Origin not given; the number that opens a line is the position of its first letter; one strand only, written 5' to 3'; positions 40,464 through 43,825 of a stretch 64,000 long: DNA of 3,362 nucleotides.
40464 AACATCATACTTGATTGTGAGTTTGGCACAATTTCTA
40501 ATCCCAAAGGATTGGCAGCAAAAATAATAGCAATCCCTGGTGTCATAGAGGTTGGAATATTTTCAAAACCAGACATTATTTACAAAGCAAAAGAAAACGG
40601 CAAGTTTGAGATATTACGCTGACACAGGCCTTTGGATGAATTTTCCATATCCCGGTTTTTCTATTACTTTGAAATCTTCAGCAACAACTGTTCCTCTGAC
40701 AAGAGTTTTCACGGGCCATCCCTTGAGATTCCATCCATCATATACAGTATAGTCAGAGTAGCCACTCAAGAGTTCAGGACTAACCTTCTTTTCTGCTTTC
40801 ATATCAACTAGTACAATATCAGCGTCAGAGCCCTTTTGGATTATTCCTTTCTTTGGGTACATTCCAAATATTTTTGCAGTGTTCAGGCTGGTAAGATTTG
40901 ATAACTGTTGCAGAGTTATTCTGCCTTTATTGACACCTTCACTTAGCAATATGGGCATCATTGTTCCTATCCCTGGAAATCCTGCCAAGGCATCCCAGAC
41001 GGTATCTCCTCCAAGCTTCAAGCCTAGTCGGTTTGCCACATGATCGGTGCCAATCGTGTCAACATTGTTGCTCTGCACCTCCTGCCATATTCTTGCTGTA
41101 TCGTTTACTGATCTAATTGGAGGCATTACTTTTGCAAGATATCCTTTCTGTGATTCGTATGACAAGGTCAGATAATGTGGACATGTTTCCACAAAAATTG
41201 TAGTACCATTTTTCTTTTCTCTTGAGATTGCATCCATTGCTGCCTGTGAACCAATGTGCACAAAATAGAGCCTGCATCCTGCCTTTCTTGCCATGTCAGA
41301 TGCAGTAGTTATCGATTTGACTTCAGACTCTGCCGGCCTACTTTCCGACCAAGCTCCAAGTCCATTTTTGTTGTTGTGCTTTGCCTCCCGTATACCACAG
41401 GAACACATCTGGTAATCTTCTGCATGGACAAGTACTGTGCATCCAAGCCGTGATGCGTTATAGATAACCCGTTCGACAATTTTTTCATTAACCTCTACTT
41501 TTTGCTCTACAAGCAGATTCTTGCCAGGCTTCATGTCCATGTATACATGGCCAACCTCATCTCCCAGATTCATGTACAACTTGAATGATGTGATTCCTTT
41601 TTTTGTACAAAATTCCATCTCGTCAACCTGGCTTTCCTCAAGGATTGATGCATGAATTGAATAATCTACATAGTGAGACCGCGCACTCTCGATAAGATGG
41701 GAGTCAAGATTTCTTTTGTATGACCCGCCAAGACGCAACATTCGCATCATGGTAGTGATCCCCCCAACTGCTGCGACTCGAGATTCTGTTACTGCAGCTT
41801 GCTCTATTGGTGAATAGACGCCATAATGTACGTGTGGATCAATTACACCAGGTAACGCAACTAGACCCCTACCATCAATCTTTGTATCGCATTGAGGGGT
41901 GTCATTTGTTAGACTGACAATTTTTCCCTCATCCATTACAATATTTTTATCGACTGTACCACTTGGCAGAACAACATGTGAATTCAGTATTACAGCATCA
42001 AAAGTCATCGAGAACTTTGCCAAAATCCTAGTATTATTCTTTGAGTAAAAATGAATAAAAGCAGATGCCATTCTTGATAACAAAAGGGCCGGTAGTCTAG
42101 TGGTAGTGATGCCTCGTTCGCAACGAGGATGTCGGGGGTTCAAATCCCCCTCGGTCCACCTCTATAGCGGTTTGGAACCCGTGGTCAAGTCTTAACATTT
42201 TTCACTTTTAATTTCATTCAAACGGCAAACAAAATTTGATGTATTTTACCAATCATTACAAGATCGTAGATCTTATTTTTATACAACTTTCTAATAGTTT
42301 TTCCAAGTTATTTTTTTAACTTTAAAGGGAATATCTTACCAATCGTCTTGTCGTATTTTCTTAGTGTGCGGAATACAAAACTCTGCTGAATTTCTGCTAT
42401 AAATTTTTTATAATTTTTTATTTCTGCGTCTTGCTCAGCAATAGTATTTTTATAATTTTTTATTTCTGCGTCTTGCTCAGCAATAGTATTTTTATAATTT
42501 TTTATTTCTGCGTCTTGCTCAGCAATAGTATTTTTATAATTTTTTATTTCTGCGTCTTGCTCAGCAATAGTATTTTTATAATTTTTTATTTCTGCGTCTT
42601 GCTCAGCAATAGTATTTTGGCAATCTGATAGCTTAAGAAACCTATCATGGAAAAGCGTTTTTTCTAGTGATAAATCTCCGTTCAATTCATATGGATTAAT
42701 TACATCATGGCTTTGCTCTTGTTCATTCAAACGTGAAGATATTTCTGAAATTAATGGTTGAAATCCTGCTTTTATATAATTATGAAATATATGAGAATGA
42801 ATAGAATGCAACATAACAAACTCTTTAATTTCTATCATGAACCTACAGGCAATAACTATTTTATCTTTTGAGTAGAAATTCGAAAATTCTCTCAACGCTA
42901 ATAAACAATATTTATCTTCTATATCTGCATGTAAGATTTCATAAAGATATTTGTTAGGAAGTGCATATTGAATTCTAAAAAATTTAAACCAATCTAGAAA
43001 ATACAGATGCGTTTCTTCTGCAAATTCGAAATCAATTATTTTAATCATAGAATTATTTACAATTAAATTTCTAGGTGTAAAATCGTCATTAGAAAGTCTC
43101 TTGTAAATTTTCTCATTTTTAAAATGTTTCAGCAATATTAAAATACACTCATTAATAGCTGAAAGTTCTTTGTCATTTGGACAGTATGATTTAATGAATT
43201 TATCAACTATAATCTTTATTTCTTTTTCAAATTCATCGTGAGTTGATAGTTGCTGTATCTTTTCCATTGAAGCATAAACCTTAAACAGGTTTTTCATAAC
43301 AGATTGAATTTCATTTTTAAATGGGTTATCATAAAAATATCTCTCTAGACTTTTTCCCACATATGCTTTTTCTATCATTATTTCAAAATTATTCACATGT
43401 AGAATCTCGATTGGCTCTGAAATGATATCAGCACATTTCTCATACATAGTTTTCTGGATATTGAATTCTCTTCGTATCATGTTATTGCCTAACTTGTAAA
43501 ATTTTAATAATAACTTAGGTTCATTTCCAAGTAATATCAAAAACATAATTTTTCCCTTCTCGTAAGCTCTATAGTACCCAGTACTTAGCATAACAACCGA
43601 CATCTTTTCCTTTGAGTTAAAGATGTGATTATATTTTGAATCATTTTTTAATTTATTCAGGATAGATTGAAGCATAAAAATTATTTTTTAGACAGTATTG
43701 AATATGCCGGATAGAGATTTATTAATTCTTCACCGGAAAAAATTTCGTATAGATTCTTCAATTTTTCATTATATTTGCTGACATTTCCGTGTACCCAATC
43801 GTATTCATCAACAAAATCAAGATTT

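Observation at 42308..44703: Methyltransferase plus kinase-like protein with a perfect 5 x 42-bp coiled-coil repeat: a split WbdD-like glycan chain terminator/ruler on an archaeal islet?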

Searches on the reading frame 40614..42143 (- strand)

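Call 26: search_protein_families(library=pfam, proteins=[window:40614-42143:-], max_evalue=0.01)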
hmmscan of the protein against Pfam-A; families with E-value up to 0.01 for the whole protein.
window:40614-42143:- (509 aa): 2 families
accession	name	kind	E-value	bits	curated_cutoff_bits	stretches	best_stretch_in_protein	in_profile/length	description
PF01979.26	Amidohydro_1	-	6e-14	52.5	25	1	348-487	231-345/345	Amidohydrolase family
PF07969.17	Amidohydro_3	-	5e-11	43.2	29.7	2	407-470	405-468/472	Amidohydrolase family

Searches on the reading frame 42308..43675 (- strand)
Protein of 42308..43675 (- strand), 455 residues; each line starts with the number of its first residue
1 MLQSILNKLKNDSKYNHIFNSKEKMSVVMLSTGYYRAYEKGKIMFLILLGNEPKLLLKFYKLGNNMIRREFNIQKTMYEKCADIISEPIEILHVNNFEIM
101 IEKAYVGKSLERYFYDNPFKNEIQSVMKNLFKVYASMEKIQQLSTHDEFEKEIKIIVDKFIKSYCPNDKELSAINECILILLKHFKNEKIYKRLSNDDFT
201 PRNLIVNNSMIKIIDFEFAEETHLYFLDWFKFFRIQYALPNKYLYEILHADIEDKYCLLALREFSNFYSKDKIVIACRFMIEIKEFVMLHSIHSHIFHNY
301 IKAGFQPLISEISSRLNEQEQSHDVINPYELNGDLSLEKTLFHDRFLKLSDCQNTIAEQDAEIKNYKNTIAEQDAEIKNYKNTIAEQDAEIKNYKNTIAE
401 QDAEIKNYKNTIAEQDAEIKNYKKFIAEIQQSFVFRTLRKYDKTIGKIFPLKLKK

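Call 3: search_protein_families(library=pfam, proteins=[window:42308-43675:-], max_evalue=1)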
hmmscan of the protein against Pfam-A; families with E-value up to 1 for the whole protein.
window:42308-43675:- (455 aa): 20 families
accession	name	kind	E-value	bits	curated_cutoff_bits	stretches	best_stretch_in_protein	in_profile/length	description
PF06818.20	Fez1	-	0.00038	21.4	34.4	1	333-431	10-108/199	Fez1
PF07544.18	Med9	-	0.00045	20.7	26.9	2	348-384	44-80/80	RNA polymerase II transcription mediator complex subunit 9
PF06810.17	Phage_scaffold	-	0.0018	18.7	35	1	353-423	17-94/170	Phage capsid assembly scaffolding protein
PF23777.1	GEMI5_RBS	-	0.0018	18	27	1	382-433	175-226/339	GEMI5 RBS C-terminal domain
PF01025.24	GrpE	-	0.0054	16.9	25.8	2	383-427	5-49/165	GrpE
PF16515.11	HIP1_clath_bdg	-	0.007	17.2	28.8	1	351-404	42-95/99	Clathrin-binding domain of Huntingtin-interacting protein 1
PF00038.26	Filament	-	0.0071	16.5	40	1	354-427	210-280/313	Intermediate filament protein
PF08614.16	ATG16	-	0.012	16.3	33.7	1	349-431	76-158/200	Autophagy protein 16 (ATG16)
PF12329.13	TMF_DNA_bd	-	0.014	15.8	35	1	367-425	11-69/74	TATA element modulatory factor 1 DNA binding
PF12135.13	Plasmo_rep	-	0.014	15.7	23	0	359-380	2-22/25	Plasmodium repeat family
PF02050.21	FliJ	-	0.022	15.4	28.4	1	352-432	17-102/123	Flagellar FliJ protein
PF10186.14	ATG14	-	0.024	14.1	33.2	1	335-425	31-126/347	Vacuolar sorting 38 and autophagy-related subunit 14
PF04977.20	DivIC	-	0.042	14.1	28.9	0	348-382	18-52/80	Septum formation initiator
PF09486.15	HrpB7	-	0.059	14.2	29.7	1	335-417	69-149/157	Bacterial type III secretion protein (HrpB7)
PF09969.14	DUF2203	-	0.25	12.5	24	1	358-425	17-82/122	Uncharacterized conserved protein (DUF2203)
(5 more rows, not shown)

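Call 4: search_protein_families(library=ncbifam, proteins=[window:42308-43675:-], max_evalue=1)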
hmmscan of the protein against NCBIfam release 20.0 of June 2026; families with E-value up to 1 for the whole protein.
window:42308-43675:- (455 aa): 24 families
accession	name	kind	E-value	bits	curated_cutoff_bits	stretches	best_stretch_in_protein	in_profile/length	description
TIGR04523.1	Mplasa_alph_rch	subfamily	3.8e-05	21.8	270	1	348-432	399-483/745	helix-rich protein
TIGR02169.1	SMC_prok_A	equivalog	5.3e-05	21.1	729.4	1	348-428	711-922/1165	chromosome segregation protein SMC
TIGR02168.1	SMC_prok_B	equivalog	9.5e-05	20.3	567.35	1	349-429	730-810/1181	chromosome segregation protein SMC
NF038350.1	taxis_HmpF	equivalog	0.00024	19.6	200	1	354-432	459-537/553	pilus motility taxis protein HmpF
NF045487.1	ASRP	equivalog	0.00041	19.1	300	1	349-428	192-401/593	archaea-specific SMC-related protein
NF052320.1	Cbp1_fam_LP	subfamily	0.00084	18.9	90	1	352-421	114-183/286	Cbp1 family collagen-binding glycoprotein adhesin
TIGR04527.1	mycoplas_twoTM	subfamily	0.0011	18.7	125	1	353-447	39-125/248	MG_279/MG_280 family protein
NF002572.0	PRK02224.1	equivalog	0.0024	16.2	1087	1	348-433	315-400/888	DNA double-strand break repair ATPase Rad50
NF045622.1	Npun_F5560_fam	hypoth_equivalog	0.0093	16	125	1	385-429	43-87/156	Npun_F5560 family protein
NF006543.0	PRK09039.1-2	equivalog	0.014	15.2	305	1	314-433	47-168/350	peptidoglycan -binding protein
NF008644.1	PRK11637.1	equivalog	0.016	14.2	270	1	348-428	5-85/385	murein hydrolase activator EnvC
NF041035.1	Rad50_Halo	equivalog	0.016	13.6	1000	1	351-428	367-444/883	DNA double-strand break repair ATPase Rad50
TIGR02559.1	HrpB7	equivalog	0.03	14.7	134.4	1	335-402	69-134/158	type III secretion protein HrpB7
NF006542.0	PRK09039.1-1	equivalog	0.031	13.2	388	1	350-420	77-147/627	peptidoglycan -binding protein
NF009561.0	PRK13019.1-1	equivalog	0.059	13.2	159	1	186-222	19-53/103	ATP-dependent Clp protease adapter ClpS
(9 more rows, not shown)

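Call 5: search_solved_structures(query=window:42308-43675:-, max_evalue=10, show_alignments=2)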
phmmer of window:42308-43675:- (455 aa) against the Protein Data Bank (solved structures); distinct sequences matched with E-value up to 10: 3.
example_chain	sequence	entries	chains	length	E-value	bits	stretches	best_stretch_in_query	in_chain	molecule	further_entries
1gk4_A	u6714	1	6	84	0.13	14.5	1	375-426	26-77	VIMENTIN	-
3tnu_B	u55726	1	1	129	0.46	12.7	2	348-431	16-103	Keratin, type II cytoskeletal 5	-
6jfv_B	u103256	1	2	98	0.94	11.7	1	363-426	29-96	Keratin, type II cytoskeletal 5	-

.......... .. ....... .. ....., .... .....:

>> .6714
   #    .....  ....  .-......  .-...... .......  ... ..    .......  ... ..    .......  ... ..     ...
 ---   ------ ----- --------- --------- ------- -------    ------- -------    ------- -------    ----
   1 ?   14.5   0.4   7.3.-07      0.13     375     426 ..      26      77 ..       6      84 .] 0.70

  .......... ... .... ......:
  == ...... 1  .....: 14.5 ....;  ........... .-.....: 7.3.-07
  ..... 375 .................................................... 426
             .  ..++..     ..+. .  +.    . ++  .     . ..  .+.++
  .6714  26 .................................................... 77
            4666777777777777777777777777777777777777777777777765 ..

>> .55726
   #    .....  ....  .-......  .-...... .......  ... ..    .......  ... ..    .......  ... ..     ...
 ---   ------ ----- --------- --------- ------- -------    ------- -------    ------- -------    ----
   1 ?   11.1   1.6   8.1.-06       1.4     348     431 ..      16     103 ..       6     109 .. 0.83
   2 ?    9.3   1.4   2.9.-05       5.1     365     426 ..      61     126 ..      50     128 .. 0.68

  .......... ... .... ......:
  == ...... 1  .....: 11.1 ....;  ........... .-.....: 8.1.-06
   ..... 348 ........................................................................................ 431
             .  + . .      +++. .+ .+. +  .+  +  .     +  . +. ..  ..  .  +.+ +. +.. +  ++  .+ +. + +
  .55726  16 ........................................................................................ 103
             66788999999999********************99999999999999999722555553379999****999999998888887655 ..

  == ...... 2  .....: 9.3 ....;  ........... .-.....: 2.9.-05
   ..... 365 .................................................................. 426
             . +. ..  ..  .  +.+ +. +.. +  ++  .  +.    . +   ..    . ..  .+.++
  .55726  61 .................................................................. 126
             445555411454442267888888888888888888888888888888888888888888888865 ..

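Call 101: search_protein_families(library=phrogs, proteins=[window:42308-43675:-], max_evalue=0.01)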
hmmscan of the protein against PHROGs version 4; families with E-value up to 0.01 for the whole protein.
window:42308-43675:- (455 aa): 8 families
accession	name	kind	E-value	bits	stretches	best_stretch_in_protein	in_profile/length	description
phrog_77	-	DNA, RNA and nucleotide metabolism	2.5e-05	24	1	309-430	694-783/967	SbcC-like subunit of palindrome specific endonuclease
phrog_17481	-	tail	0.0025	18.8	1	344-433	51-141/185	minor tail protein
phrog_30105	-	unknown function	0.0025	18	1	353-425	15-87/307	-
phrog_2619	-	unknown function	0.0027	18.9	0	382-432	57-104/124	-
phrog_368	-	unknown function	0.0028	18.6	1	355-430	69-144/239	-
phrog_6631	-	unknown function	0.0061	17.1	0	355-433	28-111/251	-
phrog_29282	-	unknown function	0.0067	17.7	0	393-443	18-67/129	-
phrog_5328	-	unknown function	0.007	17.8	0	348-430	10-92/101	-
